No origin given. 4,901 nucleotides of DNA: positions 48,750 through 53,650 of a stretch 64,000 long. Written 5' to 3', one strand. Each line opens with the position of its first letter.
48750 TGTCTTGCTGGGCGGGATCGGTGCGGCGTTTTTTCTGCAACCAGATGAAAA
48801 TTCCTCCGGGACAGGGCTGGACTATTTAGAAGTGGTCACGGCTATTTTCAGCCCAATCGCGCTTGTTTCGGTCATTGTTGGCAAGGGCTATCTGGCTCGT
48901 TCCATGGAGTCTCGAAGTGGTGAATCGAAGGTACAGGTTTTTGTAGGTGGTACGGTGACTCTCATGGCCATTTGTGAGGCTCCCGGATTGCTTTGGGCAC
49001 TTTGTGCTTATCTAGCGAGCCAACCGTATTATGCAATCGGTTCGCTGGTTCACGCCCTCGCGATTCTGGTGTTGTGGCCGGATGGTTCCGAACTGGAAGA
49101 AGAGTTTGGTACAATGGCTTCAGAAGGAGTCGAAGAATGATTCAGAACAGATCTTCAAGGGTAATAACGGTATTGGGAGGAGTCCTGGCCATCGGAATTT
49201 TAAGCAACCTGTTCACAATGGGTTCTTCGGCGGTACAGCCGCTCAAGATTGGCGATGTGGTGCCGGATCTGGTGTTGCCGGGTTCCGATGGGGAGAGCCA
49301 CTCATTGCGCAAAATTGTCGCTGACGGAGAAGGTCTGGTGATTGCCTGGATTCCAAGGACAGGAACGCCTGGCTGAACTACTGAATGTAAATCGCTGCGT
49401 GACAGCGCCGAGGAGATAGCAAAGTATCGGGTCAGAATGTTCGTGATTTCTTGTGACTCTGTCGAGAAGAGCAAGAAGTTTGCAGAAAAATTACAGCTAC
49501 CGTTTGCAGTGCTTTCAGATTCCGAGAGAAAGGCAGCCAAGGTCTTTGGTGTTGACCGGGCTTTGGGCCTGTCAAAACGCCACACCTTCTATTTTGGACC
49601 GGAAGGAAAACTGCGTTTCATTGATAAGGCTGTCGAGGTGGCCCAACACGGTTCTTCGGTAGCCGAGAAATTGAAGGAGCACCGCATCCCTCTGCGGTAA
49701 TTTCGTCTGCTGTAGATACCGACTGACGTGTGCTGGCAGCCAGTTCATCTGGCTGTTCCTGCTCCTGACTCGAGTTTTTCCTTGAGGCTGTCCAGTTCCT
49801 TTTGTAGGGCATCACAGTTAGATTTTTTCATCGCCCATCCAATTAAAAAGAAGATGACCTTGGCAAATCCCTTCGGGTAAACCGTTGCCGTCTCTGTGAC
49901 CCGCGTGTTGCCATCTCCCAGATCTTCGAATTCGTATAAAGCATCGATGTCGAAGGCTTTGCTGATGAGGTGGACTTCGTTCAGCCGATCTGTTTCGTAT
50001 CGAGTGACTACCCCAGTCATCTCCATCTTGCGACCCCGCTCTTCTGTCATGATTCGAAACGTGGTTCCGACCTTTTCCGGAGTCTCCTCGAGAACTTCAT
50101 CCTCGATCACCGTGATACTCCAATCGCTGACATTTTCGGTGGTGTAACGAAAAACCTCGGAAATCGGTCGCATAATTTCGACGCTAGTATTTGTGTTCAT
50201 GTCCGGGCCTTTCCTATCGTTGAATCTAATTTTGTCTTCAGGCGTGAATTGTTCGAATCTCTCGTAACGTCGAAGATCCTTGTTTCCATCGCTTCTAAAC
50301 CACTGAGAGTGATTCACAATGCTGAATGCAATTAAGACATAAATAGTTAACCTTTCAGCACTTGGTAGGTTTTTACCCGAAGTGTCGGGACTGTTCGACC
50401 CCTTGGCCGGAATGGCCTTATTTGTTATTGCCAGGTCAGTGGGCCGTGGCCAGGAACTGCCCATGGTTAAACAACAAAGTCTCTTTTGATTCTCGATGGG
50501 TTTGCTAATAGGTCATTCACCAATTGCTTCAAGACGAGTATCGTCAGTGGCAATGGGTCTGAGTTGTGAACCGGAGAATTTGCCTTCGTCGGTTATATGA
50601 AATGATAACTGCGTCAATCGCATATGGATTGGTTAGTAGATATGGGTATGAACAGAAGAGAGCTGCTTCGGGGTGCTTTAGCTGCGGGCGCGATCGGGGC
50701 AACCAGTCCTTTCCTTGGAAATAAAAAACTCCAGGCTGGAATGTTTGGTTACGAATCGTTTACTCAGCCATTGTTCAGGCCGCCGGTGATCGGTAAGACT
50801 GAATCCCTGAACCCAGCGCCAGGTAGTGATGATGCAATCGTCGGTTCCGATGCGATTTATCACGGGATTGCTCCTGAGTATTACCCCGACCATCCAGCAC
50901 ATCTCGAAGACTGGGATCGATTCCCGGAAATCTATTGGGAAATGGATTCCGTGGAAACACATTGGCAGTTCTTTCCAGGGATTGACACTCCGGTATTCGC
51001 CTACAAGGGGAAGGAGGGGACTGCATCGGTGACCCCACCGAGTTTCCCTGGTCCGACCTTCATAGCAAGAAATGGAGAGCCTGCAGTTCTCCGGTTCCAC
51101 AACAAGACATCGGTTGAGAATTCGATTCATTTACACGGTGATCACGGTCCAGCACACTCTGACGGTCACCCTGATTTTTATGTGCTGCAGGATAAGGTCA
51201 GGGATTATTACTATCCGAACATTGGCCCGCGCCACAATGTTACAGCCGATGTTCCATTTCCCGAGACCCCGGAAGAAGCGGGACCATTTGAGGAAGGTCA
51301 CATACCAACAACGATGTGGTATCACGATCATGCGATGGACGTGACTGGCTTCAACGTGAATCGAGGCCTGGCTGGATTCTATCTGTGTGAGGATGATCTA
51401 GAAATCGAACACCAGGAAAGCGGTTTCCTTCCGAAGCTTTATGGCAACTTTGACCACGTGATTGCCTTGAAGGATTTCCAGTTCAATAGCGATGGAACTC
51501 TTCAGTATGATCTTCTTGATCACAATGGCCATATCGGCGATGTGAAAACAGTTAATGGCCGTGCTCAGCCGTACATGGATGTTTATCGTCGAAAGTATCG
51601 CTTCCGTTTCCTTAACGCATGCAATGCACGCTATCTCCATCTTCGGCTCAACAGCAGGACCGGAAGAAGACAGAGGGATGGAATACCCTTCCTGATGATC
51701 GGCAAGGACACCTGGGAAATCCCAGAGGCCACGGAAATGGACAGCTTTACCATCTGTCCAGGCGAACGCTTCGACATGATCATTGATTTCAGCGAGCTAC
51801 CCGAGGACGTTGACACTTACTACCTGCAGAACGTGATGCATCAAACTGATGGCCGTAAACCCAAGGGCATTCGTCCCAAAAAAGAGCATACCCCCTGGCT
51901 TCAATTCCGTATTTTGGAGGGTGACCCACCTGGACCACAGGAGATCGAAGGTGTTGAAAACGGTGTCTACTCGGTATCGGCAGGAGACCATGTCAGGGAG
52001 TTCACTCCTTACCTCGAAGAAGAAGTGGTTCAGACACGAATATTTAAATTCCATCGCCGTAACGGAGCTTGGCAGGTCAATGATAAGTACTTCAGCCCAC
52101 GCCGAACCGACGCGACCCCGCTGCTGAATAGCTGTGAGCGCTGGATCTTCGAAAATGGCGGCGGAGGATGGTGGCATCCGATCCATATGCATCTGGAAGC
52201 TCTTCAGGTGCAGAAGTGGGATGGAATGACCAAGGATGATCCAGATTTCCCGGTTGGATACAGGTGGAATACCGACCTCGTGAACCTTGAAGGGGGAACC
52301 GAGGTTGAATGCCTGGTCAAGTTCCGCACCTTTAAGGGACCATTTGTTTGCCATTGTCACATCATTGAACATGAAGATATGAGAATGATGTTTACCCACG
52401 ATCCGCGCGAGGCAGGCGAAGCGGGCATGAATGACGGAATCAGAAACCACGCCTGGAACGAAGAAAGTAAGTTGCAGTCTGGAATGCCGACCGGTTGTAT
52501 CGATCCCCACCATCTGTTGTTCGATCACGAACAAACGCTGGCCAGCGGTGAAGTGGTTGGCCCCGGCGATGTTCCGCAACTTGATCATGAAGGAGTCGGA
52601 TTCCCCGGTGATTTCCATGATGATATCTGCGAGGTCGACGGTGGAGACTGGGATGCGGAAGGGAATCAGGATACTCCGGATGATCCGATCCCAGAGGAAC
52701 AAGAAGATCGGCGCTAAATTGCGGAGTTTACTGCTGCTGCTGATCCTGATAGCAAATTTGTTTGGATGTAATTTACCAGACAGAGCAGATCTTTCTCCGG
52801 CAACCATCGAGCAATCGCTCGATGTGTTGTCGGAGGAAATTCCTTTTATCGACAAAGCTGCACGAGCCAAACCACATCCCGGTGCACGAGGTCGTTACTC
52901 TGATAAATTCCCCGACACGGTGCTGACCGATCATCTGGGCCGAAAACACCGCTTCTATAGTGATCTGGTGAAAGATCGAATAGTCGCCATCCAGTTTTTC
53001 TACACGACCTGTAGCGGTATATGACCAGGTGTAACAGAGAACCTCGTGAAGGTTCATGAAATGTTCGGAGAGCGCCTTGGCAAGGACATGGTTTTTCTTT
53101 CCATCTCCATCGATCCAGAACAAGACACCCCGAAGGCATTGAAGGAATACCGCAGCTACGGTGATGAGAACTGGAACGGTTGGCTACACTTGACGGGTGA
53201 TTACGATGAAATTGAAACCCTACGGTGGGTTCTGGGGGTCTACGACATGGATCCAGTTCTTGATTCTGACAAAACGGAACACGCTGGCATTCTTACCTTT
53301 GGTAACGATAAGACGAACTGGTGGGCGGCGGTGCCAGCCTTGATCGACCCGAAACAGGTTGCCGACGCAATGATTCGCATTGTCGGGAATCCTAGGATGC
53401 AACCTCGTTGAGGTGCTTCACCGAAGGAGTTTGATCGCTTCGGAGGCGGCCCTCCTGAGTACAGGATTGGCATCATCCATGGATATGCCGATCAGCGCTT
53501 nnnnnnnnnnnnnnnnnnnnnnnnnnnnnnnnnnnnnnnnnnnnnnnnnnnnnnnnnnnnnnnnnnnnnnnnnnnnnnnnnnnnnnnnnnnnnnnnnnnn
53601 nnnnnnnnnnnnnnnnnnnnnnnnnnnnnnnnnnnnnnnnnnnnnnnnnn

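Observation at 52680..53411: SCO1/SenC-like copper-chaperone/thiol-oxidoreductase with CxxxU: second probable selenoprotein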

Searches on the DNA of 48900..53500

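Call 83: search_rna_families(source=window, start=48900, end=53500, threshold=evalue, max_evalue=10)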
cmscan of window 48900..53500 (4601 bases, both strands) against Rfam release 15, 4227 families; matches with E-value up to 10: 4.
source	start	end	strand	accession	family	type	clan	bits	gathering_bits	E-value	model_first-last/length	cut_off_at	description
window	52609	52668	+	RF00142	snoZ118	Gene; snRNA; snoRNA; CD-box;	-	19.1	48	9.6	1-108/108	no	Small nucleolar RNA Z118/Z121/Z120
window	53142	53223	-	RF02463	Ms_AS-1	Gene; sRNA;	-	18.9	37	2.2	1-98/98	no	Mycobacterium sRNA Ms_AS-1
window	49431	49451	+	RF02182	ST7-AS2_2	Gene; lncRNA;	-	17.7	45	0.74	27-47/47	no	ST7 antisense RNA 2 conserved region 2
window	53319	53350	-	RF01151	snoU82P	Gene; snRNA; snoRNA; CD-box;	-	13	42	7.4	1-55/55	no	Small nucleolar RNA U82P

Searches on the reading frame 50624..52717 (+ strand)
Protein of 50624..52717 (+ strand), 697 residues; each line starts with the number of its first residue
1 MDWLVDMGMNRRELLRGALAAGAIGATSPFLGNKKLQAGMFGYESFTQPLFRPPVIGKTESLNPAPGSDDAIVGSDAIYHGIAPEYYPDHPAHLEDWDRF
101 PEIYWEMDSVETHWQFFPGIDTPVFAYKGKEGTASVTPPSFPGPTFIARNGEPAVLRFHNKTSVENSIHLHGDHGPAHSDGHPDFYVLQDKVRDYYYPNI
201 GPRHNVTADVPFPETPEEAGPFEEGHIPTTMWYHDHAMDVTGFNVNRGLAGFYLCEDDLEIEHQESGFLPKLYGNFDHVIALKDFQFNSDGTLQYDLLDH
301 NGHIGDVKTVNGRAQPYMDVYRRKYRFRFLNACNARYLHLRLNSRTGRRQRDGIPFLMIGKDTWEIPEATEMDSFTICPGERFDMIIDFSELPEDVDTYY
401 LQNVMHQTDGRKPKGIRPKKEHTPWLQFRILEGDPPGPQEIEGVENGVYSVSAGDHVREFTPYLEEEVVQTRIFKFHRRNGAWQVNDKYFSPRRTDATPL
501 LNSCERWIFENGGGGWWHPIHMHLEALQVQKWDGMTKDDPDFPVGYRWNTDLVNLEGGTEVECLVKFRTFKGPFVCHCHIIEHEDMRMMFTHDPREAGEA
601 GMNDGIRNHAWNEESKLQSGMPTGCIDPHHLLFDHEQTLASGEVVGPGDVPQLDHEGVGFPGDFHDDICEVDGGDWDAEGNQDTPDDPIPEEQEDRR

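Call 6: search_protein_families(library=pfam, proteins=[window:50624-52717:+], max_evalue=0.01)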
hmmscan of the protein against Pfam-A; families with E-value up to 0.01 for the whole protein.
window:50624-52717:+ (697 aa): 2 families
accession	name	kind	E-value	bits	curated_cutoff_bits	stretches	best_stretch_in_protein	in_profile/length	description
PF07731.20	Cu-oxidase_2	-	2.3e-15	57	20.4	1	472-590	11-129/137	Multicopper oxidase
PF07732.21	Cu-oxidase_3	-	1.9e-08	34.8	21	1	138-183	21-68/119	Multicopper oxidase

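Call 7: search_protein_families(library=ncbifam, proteins=[window:50624-52717:+], max_evalue=0.01)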
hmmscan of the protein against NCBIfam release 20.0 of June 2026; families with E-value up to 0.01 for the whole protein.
window:50624-52717:+ (697 aa): 4 families
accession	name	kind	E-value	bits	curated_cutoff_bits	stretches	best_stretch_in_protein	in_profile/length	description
NF008205.1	PRK10965.1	equivalog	1.5e-42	146.1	525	2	229-392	137-291/529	multicopper oxidase CueO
NF045554.1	AmiPhnlOxPhsA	equivalog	2e-33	115.9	950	2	225-392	149-326/581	O-aminophenol oxidase PhsA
NF008135.0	PRK10883.1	equivalog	1.3e-25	89.8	581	1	229-392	137-288/471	cell division protein FtsP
TIGR01480.1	copper_res_A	subfamily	3.6e-06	25.7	478.95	1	124-184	56-116/593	copper resistance system multicopper oxidase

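Call 75: search_solved_structures(query=window:50624-52714:+, max_evalue=0.00001)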
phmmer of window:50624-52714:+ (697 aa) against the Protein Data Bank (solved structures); distinct sequences matched with E-value up to 0.00001: 68 (the best 60 are shown).
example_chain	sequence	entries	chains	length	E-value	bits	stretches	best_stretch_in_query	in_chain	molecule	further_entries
2xll_A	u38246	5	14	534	3.1e-42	148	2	229-594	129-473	BILIRUBIN OXIDASE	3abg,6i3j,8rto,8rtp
6iqz_A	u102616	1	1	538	3.2e-42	147.9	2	229-594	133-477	Bilirubin oxidase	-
6iqx_A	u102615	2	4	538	1.3e-41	146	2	229-593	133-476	Bilirubin oxidase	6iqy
8rtr_AAA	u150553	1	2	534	1.8e-41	145.4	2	229-594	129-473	Bilirubin oxidase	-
8rtq_AAA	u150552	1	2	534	3.6e-41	144.4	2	229-594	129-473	Bilirubin oxidase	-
6i3l_A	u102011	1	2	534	4.1e-41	144.3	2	229-594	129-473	Bilirubin oxidase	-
6i3k_A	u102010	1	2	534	1.1e-40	142.9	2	229-594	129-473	Bilirubin oxidase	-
8z59_A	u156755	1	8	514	3.6e-36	127.9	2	230-391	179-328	Bilirubin oxidase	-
7z5p_A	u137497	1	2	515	4.3e-33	117.8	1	158-394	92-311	Copper oxidase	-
8z5b_A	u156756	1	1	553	4.6e-29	104.4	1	164-391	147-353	Multicopper oxidase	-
1gsk_A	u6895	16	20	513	2.3e-28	102.1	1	141-593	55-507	SPORE COAT PROTEIN A | COTA LACCASE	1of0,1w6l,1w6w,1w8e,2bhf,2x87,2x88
4a68_A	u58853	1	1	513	3.9e-28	101.3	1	141-593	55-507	SPORE COAT PROTEIN A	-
6syy_A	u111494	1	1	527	4.4e-28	101.2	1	230-591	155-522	Periplasmic cell division protein (SufI)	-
4a66_A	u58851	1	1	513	4.5e-28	101.1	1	141-593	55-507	SPORE COAT PROTEIN A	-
4a67_A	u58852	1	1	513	4.7e-28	101.1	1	141-593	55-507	SPORE COAT PROTEIN A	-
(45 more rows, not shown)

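Call 82: find_encoding_contigs(protein=window:50624-52717:+, flank=10000, max_places=3)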
Protein window:50624-52717:+ (697 aa): 1 contig read that carries it; 1 place shown.
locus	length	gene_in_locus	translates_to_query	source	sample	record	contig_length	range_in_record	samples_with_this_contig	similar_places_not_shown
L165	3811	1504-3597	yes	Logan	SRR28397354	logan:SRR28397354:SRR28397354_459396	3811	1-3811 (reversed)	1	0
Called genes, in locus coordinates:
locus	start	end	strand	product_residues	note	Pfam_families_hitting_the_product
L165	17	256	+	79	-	-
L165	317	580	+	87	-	PF00578:AhpC-TSA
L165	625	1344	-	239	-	PF10604:Polyketide_cyc2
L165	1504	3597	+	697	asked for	PF07732:Cu-oxidase_3 (faint), PF07731:Cu-oxidase_2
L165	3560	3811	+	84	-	?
